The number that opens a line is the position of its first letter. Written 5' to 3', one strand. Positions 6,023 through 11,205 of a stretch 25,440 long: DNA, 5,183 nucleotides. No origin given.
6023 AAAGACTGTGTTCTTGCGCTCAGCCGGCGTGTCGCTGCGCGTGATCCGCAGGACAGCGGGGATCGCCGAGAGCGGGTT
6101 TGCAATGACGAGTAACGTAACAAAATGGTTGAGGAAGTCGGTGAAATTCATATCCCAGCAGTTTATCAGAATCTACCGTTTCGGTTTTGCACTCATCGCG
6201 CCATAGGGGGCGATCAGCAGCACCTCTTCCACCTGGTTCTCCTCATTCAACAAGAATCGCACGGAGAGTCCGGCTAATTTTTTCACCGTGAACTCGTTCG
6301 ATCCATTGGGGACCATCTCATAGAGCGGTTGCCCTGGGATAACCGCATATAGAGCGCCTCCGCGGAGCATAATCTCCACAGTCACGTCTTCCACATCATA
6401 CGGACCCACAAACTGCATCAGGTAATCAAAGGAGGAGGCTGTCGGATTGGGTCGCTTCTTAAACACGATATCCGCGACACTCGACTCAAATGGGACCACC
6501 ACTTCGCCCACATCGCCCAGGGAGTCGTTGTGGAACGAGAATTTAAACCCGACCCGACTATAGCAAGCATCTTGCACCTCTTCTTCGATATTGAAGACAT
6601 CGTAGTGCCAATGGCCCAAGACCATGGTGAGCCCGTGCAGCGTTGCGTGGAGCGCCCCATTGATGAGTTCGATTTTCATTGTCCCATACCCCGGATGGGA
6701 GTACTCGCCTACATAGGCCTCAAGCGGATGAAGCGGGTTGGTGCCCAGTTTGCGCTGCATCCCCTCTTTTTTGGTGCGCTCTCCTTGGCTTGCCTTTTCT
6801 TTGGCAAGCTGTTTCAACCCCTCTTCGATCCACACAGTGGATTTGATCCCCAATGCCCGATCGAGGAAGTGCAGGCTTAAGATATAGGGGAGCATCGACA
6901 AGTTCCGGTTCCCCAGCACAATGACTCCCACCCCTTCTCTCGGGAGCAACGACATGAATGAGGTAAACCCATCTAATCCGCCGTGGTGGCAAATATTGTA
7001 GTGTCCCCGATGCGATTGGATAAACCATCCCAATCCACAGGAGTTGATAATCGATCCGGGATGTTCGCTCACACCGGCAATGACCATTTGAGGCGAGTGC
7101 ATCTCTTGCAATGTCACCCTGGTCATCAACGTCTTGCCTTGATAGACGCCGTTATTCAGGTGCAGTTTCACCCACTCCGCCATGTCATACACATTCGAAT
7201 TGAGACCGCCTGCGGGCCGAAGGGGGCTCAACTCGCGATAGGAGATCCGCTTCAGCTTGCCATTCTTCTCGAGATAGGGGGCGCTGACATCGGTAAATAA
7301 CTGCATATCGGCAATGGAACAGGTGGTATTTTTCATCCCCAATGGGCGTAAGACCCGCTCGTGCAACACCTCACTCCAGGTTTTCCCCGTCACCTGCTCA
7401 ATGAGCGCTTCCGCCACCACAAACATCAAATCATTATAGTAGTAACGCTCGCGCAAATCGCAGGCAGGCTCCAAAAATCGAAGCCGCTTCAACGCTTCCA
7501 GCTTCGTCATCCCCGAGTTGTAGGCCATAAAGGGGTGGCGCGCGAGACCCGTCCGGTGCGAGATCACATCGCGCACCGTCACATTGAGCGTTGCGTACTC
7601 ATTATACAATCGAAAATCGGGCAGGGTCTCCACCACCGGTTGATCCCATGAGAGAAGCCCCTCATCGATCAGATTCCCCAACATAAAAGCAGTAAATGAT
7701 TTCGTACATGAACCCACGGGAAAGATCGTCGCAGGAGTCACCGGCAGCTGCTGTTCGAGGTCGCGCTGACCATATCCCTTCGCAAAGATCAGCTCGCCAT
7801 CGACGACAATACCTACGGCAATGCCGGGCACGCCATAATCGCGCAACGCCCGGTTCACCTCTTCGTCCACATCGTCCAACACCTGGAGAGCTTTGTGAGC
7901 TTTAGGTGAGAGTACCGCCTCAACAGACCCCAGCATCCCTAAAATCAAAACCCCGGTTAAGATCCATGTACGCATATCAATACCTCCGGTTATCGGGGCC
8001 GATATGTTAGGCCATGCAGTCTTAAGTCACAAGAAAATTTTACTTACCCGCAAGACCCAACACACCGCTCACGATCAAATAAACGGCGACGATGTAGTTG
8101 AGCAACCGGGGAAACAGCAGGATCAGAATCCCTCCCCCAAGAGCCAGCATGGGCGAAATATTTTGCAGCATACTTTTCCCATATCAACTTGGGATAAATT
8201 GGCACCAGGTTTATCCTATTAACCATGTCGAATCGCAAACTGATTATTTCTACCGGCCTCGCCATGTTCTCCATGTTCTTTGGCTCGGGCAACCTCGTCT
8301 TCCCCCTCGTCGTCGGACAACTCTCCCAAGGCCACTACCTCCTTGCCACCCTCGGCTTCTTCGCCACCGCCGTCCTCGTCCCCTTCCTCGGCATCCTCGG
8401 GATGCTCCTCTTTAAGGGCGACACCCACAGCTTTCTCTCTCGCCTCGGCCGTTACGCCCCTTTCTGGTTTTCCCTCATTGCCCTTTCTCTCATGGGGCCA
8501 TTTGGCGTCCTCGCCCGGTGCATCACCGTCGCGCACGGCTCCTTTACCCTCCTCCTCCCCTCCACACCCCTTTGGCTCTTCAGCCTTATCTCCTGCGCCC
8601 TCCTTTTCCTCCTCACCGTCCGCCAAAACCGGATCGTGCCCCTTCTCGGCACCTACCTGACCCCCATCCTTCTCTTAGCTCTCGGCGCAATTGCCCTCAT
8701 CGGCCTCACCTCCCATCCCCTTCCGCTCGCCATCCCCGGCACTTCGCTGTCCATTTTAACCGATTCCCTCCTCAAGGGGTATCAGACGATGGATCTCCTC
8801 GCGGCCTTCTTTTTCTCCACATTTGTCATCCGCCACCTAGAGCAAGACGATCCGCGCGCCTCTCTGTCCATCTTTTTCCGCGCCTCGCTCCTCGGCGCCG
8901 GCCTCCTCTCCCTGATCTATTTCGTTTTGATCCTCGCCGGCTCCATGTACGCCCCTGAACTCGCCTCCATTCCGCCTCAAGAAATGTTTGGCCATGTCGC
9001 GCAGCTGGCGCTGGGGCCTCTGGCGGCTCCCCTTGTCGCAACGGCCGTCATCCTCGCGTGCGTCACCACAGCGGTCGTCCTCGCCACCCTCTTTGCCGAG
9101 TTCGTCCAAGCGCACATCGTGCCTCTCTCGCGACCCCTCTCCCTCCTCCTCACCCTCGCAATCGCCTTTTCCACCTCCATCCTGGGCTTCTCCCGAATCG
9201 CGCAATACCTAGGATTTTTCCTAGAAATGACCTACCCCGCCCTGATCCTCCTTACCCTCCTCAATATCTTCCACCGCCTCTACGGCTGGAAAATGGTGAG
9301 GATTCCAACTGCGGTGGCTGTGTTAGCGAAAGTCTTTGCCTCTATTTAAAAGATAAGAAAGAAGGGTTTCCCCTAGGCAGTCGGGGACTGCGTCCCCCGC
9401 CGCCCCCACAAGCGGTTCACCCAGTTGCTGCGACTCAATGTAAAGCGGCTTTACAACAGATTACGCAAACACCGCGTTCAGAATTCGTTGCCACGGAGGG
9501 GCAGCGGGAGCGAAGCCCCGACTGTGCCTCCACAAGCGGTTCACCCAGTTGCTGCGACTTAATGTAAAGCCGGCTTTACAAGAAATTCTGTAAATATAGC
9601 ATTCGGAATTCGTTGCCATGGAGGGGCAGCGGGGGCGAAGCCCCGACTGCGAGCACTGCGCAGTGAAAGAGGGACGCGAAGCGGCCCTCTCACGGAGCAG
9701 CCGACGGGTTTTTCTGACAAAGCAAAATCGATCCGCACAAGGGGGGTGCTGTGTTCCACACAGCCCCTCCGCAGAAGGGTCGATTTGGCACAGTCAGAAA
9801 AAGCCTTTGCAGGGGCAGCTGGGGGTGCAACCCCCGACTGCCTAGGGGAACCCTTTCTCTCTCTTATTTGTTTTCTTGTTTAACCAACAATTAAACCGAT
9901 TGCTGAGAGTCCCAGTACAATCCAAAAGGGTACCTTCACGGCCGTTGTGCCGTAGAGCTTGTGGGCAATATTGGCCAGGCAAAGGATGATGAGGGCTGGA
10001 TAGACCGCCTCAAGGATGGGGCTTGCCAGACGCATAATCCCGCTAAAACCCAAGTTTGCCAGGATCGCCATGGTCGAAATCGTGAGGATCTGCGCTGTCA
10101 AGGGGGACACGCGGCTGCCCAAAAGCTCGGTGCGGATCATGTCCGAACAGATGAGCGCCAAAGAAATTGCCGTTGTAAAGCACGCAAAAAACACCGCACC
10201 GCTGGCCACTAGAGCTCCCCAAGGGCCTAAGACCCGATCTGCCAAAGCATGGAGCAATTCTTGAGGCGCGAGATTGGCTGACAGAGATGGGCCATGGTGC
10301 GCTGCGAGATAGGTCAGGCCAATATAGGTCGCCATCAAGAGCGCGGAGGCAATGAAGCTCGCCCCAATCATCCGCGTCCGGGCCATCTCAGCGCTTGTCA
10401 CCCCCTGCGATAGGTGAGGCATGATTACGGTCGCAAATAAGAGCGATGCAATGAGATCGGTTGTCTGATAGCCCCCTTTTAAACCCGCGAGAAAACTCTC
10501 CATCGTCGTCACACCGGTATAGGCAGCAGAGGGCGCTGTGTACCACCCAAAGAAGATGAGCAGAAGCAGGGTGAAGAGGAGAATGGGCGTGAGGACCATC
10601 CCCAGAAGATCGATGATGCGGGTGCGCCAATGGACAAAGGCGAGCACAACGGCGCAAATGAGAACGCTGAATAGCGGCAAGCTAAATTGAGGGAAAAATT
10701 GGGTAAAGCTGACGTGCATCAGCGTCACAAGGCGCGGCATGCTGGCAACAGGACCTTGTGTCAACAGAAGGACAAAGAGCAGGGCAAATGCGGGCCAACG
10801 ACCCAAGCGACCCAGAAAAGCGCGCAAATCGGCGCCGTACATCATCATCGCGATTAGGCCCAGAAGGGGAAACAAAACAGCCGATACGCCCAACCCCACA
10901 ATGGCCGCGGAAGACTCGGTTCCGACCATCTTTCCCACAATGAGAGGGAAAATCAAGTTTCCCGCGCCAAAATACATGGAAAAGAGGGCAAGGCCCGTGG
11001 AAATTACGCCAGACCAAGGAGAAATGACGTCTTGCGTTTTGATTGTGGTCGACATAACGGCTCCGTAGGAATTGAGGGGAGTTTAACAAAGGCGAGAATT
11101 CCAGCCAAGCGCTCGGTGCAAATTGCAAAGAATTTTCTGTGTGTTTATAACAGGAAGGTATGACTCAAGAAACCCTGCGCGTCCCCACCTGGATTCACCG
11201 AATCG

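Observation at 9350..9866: ~510-bp nested composite palindromic element: candidate undescribed MITE/BIME-like family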

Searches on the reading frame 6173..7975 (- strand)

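Call 13: search_protein_families(library=pfam, proteins=[window:6173-7975:-])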
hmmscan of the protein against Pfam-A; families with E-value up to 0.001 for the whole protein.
window:6173-7975:- (600 aa): 2 families
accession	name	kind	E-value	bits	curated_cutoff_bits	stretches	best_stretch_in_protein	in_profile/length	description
PF00144.29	Beta-lactamase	-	2.1e-60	205.1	27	1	40-359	5-312/329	Beta-lactamase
PF11954.13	DUF3471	-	3.5e-20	72.8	29.3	1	408-506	2-102/103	Domain of unknown function (DUF3471)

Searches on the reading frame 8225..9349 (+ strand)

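Call 13: search_protein_families(library=pfam, proteins=[window:8225-9349:+])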
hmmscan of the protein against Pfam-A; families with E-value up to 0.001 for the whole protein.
window:8225-9349:+ (374 aa): 1 family
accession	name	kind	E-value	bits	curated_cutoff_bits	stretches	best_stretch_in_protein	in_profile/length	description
PF05525.19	Branch_AA_trans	-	2.4e-48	165.6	22.3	1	5-366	3-377/429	Branched-chain amino acid transport protein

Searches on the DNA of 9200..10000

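Call 4: search_rna_families(source=window, start=9200, end=10000, threshold=evalue, max_evalue=1)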
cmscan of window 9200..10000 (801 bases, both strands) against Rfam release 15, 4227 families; matches with E-value up to 1: 1.
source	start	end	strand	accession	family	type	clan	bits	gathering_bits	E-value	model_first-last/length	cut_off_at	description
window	9793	9912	-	RF00264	SNORA64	Gene; snRNA; snoRNA; HACA-box;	CL00041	16.6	35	0.83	1-133/133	no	Small nucleolar RNA SNORA64/SNORA10 family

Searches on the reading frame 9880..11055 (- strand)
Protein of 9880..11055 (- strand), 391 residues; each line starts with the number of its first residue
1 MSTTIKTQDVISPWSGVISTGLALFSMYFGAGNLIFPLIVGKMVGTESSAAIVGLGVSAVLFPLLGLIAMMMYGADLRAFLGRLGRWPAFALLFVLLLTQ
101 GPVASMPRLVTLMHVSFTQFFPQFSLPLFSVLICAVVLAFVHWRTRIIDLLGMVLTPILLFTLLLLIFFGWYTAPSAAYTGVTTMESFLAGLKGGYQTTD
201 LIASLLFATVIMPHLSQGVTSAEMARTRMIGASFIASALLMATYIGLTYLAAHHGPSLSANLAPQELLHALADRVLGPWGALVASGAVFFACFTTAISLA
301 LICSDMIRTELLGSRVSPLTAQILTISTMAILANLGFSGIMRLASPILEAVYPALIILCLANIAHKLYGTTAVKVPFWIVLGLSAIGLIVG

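Call 13: search_protein_families(library=pfam, proteins=[window:9880-11055:-])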
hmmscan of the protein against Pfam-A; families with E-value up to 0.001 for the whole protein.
window:9880-11055:- (391 aa): 1 family
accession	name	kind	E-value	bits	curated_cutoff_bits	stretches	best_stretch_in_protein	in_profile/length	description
PF05525.19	Branch_AA_trans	-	1.6e-59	202.4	22.3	1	17-375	5-369/429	Branched-chain amino acid transport protein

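Call 17: find_related_loci(query=window:9880-11055:-, collection=genome_contigs, flank=4000)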
Query window:9880-11055:- (391 aa) in genome_contigs; peptide patterns used: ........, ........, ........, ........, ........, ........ (x = any residue, [..] = any of these).
69 stretches matched a pattern; 26 encode a relative of the query (tblastn E <= 1e-3); 26 distinct loci.
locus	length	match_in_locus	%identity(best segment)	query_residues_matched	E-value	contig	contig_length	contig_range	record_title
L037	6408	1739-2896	53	7-389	4e-128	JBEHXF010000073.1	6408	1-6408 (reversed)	MAG: Chlamydiota bacterium isolate ES1.bin.38 NODE_12340_length_6408_cov_4.123791, whole genome shotgun sequence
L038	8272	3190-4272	45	13-367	1e-76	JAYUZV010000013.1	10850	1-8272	MAG: Chlamydiia bacterium isolate GL16_UP_metabinner_2 GL16_UP_metabinner_2_12, whole genome shotgun sequence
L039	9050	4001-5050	29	14-360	2e-38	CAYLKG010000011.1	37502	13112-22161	MAG TPA_asm: uncultured Aliarcobacter sp. isolate SRP220891_co1_127 genome assembly, contig: NODE_2144_length_37502_cov_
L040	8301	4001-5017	30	21-358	5e-38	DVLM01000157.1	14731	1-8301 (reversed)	MAG TPA_asm: Candidatus Fimicola cottocaccae isolate ChiW9-1577 ChiW9__C81883_L14731_SRR5514659, whole genome shotgun se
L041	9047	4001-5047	30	21-366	6e-38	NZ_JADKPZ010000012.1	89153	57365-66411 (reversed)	Arcobacter vandammei strain R-73987 IQC44_12, whole genome shotgun sequence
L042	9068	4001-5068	30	21-374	1e-37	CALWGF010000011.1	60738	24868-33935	MAG: uncultured Clostridia bacterium isolate BRZ_DN__bin13 genome assembly, contig: BRZ_DN__NODE_780_length_60738_cov_15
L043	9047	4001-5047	28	21-366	1e-36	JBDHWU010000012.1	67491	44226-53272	MAG: Aliarcobacter sp. isolate AS-MESO-OLR.219 NODE_988_length_67491_cov_19.231806, whole genome shotgun sequence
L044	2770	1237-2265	30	21-360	3e-36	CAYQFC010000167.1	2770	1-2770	MAG TPA_asm: uncultured Aliarcobacter sp. isolate binchicken_co79_357 genome assembly, contig: NODE_64979_length_2770_co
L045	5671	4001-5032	30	21-363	4e-34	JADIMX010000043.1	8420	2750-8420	MAG: Candidatus Fimicola merdigallinarum isolate F6-4510 F6M83__C34155_L8420_SRR9113702, whole genome shotgun sequence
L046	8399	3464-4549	30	2-360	4e-34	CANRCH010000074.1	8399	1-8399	MAG: uncultured Aliarcobacter sp. isolate Lapin-028__bin12 genome assembly, contig: Lapin-028__NODE_9458_length_8399_cov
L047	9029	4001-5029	31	21-360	1e-33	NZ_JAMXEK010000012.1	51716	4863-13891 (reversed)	Aliarcobacter cryaerophilus strain CNAC030 CNAC030.fasta12, whole genome shotgun sequence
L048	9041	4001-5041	32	21-360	9e-33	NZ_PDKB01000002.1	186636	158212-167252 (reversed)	Aliarcobacter vitoriensis strain CECT 9230 NODE_2_length_186636_cov_51.4875, whole genome shotgun sequence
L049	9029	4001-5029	31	21-360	3e-32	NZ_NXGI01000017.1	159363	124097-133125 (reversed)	Arcobacter cryaerophilus gv. crypticus strain LMG 9065 NODE_18_length_159217_cov_19.750103, whole genome shotgun sequenc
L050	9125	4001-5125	29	6-384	8e-31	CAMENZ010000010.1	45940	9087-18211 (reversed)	MAG: uncultured Clostridia bacterium isolate SRR15057920_bin.16_metaWRAP_v1.3_MAG genome assembly, contig: ERZ10407576.3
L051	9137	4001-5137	29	1-369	3e-29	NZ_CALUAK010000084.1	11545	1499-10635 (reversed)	MAG: uncultured Corynebacterium sp. isolate zjVc6YE5q9_bin.5.MAG NODE_325_length_11545_cov_7.100348, whole genome shotgu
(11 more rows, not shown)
